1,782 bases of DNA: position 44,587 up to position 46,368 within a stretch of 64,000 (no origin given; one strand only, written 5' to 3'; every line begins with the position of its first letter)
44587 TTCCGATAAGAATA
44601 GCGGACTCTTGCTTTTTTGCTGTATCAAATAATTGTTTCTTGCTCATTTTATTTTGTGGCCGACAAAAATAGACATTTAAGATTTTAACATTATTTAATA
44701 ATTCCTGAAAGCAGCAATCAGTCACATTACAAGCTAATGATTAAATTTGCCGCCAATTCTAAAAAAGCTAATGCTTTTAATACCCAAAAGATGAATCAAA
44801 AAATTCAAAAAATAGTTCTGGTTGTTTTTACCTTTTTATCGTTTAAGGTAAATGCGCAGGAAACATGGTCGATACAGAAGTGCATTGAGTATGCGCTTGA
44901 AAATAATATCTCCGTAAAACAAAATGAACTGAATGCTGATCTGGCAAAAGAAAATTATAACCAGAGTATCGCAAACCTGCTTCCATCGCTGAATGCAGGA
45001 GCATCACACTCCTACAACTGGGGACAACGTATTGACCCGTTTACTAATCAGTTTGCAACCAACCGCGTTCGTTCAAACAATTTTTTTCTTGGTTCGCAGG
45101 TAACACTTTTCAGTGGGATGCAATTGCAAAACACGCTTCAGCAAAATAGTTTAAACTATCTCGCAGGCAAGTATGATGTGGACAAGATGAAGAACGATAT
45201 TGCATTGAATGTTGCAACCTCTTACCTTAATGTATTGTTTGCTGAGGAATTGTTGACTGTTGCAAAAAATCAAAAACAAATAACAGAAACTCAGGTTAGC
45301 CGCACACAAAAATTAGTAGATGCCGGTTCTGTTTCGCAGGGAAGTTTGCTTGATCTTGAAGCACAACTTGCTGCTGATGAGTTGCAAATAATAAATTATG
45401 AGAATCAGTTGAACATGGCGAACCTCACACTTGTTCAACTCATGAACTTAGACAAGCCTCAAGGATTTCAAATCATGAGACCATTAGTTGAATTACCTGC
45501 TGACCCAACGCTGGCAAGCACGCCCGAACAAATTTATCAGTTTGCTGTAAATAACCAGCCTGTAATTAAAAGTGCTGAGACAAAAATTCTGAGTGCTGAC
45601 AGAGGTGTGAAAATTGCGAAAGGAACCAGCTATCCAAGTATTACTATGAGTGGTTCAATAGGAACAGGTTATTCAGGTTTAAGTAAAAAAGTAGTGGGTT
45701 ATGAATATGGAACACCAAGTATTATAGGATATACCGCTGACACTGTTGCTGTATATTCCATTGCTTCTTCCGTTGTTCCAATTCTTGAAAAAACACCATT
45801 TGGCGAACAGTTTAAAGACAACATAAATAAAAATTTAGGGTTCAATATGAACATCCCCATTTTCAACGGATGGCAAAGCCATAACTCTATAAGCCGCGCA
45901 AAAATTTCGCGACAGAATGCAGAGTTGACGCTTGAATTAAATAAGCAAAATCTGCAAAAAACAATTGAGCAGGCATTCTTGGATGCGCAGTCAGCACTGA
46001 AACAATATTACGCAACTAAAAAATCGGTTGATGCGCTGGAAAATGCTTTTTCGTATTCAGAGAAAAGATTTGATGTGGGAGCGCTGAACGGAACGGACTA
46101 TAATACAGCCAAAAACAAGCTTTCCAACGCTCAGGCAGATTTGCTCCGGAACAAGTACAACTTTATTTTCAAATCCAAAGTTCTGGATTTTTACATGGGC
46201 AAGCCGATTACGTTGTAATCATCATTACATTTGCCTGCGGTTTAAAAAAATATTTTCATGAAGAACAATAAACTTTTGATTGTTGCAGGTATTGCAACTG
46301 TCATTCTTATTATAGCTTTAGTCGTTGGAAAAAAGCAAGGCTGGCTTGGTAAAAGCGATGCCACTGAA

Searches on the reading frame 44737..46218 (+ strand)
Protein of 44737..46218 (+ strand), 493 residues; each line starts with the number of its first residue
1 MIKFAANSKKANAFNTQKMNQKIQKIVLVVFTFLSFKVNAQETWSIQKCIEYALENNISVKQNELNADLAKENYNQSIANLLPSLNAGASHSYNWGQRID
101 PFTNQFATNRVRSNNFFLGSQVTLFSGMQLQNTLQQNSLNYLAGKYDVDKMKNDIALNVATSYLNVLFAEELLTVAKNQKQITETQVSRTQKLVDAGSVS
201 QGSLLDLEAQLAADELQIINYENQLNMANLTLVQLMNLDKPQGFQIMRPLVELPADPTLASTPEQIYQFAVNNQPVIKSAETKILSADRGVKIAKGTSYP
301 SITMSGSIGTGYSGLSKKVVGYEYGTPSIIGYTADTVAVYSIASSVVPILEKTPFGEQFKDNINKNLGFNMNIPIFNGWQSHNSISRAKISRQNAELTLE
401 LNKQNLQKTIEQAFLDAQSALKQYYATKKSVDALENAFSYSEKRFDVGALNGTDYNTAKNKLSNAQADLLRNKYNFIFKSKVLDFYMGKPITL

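Call 85: search_protein_families(library=pfam, proteins=[window:44737-46218:+], max_evalue=0.00001)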
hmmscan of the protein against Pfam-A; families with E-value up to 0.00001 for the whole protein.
window:44737-46218:+ (493 aa): 1 family
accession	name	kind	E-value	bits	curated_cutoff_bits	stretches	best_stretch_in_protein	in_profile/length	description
PF02321.23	OEP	-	3.4e-56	190.4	22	2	264-477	2-176/187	Outer membrane efflux protein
